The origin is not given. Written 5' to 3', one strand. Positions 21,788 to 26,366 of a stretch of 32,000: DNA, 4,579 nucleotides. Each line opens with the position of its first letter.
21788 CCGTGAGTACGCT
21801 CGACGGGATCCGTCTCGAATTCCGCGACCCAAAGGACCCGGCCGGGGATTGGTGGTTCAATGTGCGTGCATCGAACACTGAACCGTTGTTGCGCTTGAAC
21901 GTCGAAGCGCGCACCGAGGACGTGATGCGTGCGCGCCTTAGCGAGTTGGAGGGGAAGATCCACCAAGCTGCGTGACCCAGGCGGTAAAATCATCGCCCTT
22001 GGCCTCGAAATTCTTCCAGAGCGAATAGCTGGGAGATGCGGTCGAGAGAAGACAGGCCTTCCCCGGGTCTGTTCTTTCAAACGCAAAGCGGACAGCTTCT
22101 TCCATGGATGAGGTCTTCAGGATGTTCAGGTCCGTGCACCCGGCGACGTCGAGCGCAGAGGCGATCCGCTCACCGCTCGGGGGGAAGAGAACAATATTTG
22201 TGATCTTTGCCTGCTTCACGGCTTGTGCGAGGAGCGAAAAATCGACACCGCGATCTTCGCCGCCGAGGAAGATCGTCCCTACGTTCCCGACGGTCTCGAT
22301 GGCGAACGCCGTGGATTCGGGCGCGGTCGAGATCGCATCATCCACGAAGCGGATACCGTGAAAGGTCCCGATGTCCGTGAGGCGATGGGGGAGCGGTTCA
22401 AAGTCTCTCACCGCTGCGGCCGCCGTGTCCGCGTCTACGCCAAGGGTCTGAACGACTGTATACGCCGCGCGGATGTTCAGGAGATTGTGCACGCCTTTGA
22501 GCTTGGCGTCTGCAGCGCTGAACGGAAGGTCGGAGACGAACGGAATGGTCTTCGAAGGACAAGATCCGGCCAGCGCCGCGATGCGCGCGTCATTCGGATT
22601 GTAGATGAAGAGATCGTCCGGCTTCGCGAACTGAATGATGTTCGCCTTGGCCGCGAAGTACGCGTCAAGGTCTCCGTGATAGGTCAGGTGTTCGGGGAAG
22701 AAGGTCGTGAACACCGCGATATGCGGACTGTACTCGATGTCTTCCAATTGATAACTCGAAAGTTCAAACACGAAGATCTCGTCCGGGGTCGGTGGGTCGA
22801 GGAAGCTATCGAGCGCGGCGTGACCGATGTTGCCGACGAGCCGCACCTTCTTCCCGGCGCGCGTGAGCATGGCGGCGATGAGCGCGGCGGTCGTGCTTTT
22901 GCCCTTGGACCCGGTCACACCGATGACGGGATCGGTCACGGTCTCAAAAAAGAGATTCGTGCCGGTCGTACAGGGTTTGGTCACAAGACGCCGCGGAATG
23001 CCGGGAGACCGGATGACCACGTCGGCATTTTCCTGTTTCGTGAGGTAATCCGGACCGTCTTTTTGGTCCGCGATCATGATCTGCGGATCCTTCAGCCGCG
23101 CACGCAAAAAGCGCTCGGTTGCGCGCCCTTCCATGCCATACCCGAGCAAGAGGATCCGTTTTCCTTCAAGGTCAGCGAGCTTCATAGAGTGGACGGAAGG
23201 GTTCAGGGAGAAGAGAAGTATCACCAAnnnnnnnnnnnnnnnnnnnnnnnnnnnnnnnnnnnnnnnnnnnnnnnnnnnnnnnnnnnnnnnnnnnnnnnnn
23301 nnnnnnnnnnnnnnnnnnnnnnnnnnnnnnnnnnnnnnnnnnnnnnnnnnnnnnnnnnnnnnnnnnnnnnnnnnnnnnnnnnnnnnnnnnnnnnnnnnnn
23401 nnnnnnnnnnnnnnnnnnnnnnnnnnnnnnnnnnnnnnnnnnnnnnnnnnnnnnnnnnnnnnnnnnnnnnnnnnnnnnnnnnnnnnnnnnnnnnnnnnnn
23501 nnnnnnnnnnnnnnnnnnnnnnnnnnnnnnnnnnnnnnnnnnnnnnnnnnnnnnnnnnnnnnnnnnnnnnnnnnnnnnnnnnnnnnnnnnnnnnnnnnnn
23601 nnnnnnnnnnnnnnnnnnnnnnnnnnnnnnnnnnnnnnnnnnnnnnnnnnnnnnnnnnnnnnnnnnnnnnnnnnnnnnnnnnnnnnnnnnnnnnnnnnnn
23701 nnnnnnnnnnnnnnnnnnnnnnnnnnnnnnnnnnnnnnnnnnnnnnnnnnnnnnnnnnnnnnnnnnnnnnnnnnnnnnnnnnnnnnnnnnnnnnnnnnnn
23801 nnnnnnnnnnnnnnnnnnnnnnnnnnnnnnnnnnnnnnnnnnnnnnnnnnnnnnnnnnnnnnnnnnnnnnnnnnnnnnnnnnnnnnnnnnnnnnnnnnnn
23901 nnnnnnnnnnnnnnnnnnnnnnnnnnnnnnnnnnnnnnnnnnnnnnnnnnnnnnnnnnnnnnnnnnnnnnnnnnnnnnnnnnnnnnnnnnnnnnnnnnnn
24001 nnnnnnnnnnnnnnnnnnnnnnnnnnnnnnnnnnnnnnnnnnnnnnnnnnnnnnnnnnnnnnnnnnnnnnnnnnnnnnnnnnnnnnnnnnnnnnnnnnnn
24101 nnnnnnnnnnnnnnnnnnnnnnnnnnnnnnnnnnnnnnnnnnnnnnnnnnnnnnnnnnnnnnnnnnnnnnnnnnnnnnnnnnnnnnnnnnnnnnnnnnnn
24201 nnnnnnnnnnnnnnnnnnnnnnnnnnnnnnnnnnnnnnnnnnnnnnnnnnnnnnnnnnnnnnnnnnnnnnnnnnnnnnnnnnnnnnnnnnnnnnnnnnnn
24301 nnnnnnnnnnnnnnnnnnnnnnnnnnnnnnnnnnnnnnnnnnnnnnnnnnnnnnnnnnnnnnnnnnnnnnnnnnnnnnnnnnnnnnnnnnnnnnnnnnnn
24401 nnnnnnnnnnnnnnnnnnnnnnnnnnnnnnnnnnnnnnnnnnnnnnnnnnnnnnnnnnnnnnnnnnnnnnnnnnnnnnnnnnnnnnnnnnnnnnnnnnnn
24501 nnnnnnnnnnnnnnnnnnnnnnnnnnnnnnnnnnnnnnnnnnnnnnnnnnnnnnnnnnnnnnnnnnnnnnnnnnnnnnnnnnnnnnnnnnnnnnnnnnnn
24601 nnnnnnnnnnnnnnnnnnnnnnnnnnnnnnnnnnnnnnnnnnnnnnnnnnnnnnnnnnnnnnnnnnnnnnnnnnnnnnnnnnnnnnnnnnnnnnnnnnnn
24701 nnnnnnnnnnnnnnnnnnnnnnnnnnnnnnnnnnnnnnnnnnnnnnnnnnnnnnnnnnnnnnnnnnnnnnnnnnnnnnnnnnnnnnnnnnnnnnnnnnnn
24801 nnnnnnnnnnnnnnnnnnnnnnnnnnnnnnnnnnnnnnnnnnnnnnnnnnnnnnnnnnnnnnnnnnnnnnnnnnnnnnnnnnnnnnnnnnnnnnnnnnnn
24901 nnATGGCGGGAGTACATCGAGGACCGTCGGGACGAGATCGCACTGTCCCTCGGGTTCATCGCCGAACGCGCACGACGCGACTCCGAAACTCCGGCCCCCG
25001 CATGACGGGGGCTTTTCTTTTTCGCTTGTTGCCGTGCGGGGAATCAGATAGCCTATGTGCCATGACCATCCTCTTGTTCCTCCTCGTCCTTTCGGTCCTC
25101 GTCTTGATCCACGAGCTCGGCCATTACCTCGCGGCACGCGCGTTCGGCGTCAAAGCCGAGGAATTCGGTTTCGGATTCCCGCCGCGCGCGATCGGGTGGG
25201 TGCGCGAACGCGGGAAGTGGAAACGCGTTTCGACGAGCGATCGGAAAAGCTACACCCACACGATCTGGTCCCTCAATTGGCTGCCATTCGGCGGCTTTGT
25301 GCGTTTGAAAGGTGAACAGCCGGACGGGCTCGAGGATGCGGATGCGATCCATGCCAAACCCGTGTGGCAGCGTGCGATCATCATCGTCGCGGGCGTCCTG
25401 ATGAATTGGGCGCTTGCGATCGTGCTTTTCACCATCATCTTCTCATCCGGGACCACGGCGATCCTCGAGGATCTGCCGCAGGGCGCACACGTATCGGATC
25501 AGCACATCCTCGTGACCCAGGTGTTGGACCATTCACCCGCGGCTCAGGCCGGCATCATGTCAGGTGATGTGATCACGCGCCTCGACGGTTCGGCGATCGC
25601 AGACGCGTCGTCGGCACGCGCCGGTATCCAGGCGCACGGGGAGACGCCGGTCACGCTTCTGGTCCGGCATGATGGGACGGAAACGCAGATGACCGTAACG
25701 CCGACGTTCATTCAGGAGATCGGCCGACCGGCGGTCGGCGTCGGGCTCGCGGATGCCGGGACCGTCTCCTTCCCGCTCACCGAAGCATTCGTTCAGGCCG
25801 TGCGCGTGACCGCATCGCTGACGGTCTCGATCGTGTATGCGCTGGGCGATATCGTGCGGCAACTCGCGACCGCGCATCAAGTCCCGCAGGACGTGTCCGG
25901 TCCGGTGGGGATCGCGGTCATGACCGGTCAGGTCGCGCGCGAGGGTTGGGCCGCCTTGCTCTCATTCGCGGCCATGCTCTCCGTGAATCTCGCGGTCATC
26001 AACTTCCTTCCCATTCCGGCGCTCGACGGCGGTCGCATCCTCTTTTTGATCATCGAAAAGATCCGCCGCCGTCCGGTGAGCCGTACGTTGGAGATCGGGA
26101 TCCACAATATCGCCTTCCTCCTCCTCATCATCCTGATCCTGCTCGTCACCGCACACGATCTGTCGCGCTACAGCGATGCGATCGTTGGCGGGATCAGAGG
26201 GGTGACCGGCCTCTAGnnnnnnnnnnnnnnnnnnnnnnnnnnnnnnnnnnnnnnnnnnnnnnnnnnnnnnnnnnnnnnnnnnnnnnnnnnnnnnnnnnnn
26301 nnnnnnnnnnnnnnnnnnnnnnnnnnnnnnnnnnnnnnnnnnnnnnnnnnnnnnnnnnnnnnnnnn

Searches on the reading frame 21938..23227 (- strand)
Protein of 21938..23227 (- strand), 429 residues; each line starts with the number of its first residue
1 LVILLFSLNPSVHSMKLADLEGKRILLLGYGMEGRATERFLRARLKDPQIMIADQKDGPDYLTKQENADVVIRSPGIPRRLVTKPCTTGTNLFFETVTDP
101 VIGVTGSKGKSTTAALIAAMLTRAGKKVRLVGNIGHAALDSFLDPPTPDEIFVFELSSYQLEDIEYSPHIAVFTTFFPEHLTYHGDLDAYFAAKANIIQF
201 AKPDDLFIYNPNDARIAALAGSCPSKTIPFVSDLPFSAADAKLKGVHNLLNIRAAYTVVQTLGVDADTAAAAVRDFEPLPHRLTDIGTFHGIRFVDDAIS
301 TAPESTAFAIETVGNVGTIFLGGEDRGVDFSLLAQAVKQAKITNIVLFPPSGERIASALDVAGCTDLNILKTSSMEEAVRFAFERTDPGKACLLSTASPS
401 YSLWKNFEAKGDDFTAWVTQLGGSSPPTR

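Call 6: search_protein_families(library=pfam, proteins=[window:21938-23227:-], max_evalue=0.001)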
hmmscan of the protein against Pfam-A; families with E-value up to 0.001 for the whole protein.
window:21938-23227:- (429 aa): 2 families
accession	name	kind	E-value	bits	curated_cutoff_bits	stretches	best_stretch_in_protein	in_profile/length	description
PF08245.18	Mur_ligase_M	-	1.9e-22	80.6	24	1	104-221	1-133/200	Mur ligase middle domain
PF02875.26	Mur_ligase_C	-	7.6e-06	27.2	28.4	1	281-395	1-124/127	Mur ligase, glutamate ligase domain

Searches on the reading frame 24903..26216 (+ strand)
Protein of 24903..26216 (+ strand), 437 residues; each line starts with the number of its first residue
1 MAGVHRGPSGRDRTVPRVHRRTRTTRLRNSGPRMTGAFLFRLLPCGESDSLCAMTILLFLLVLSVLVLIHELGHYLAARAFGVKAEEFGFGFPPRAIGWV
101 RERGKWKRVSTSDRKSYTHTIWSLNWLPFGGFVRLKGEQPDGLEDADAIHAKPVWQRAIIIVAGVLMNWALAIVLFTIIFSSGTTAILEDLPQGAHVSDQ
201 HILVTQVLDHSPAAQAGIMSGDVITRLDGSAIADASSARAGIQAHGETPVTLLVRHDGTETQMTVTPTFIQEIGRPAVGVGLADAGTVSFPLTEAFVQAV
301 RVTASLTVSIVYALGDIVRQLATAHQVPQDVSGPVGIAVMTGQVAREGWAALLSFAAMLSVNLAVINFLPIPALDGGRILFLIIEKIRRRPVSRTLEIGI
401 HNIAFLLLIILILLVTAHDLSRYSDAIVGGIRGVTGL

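Call 7: search_protein_families(library=pfam, proteins=[window:24903-26216:+], max_evalue=0.001)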
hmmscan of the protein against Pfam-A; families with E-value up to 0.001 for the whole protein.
window:24903-26216:+ (437 aa): 4 families
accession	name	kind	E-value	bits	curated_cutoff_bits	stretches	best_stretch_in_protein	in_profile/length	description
PF02163.28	Peptidase_M50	-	2.5e-55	187.6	27.2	1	59-411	2-221/221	Peptidase family M50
PF13180.12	PDZ_2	-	3e-09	37.5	27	1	198-265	10-78/80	PDZ domain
PF17820.7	PDZ_6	-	7.2e-09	35.7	27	1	204-255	2-53/54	PDZ domain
PF00595.29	PDZ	-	6e-06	27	23.2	1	196-254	23-80/81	PDZ domain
